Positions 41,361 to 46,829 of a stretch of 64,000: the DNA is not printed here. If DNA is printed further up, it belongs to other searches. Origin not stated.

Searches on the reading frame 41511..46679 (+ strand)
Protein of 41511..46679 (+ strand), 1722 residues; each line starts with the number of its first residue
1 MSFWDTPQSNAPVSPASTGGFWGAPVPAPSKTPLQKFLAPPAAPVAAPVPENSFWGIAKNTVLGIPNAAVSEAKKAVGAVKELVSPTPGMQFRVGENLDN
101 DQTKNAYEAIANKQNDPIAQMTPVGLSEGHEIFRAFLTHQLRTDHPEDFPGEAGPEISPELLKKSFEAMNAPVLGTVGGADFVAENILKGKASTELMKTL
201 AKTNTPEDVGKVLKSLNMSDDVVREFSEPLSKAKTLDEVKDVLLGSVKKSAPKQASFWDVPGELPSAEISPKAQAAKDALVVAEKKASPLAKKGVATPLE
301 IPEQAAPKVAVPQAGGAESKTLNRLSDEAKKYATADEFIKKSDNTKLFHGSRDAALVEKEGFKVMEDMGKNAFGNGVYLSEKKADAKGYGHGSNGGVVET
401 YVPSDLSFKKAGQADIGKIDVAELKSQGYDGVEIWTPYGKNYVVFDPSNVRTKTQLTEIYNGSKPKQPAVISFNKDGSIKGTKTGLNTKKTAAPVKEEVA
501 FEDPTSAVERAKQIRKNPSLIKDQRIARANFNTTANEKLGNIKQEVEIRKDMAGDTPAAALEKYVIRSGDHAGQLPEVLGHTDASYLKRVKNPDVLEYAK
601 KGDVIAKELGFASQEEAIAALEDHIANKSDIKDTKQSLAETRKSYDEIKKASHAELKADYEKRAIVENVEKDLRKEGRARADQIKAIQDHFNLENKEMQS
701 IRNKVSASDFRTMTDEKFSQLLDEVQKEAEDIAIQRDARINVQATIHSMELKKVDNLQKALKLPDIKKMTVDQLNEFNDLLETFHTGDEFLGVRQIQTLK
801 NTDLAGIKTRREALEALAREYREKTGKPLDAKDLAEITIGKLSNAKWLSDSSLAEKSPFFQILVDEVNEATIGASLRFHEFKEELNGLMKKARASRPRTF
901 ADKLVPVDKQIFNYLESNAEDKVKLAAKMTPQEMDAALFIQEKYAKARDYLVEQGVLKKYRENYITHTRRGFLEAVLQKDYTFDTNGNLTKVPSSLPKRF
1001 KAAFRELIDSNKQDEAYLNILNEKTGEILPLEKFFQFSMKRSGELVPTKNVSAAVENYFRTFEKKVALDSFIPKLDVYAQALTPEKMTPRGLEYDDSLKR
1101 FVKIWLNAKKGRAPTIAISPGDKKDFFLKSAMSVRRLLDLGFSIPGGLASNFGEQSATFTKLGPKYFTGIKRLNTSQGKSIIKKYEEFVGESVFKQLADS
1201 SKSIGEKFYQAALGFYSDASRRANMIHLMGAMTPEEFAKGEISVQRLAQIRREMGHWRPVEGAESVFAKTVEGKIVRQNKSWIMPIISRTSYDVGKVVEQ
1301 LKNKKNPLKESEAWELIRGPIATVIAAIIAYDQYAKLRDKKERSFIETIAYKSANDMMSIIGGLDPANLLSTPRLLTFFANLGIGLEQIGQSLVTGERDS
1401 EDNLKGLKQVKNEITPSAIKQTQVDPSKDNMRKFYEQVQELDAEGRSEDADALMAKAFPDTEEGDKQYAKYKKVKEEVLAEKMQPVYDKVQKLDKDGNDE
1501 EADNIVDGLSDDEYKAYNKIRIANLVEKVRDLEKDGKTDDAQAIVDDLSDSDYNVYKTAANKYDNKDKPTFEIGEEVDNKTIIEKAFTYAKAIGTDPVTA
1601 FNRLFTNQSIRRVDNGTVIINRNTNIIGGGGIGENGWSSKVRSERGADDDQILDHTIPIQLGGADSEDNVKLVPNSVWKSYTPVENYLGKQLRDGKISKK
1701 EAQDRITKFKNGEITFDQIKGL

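Call 13: search_protein_families(library=pfam, proteins=[window:41511-46679:+], max_evalue=0.01)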
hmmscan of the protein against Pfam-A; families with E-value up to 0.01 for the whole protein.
window:41511-46679:+ (1722 aa): 2 families
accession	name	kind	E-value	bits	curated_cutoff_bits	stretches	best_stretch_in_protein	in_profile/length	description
PF00644.27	PARP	-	6.5e-05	23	26.7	1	327-393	35-103/199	Poly(ADP-ribose) polymerase catalytic domain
PF18760.7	ART-PolyVal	-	0.0018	19.5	31.2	1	346-439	8-118/140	ADP-Ribosyltransferase in polyvalent proteins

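Call 25: find_related_loci(query=window:41511-46679:+, collection=viral_contigs, flank=10000)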
Query window:41511-46679:+ (1722 aa) in viral_contigs; peptide patterns used: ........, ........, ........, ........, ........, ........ (x = any residue, [..] = any of these).
3 stretches matched a pattern, but none encodes a relative of the query by tblastn (E <= 1e-3).

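Call 33: find_homologous_proteins(query=window:41511-46679:+, max_evalue=1e-10)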
Query window:41511-46679:+ (1722 aa): 2 proteins with E <= 1e-10 among 8000 candidates.
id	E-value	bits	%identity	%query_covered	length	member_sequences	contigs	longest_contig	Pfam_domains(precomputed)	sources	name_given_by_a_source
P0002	0.0e+0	3814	100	100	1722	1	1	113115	-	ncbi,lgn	ncbi:MAG: hypothetical protein V4478_03375 [Patescibacteria group bacterium]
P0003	8.4e-18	82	41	8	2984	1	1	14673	PF00176.30,PF07669.18,PF00271.38,PF18857.7,PF28555.1,PF04851.22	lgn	-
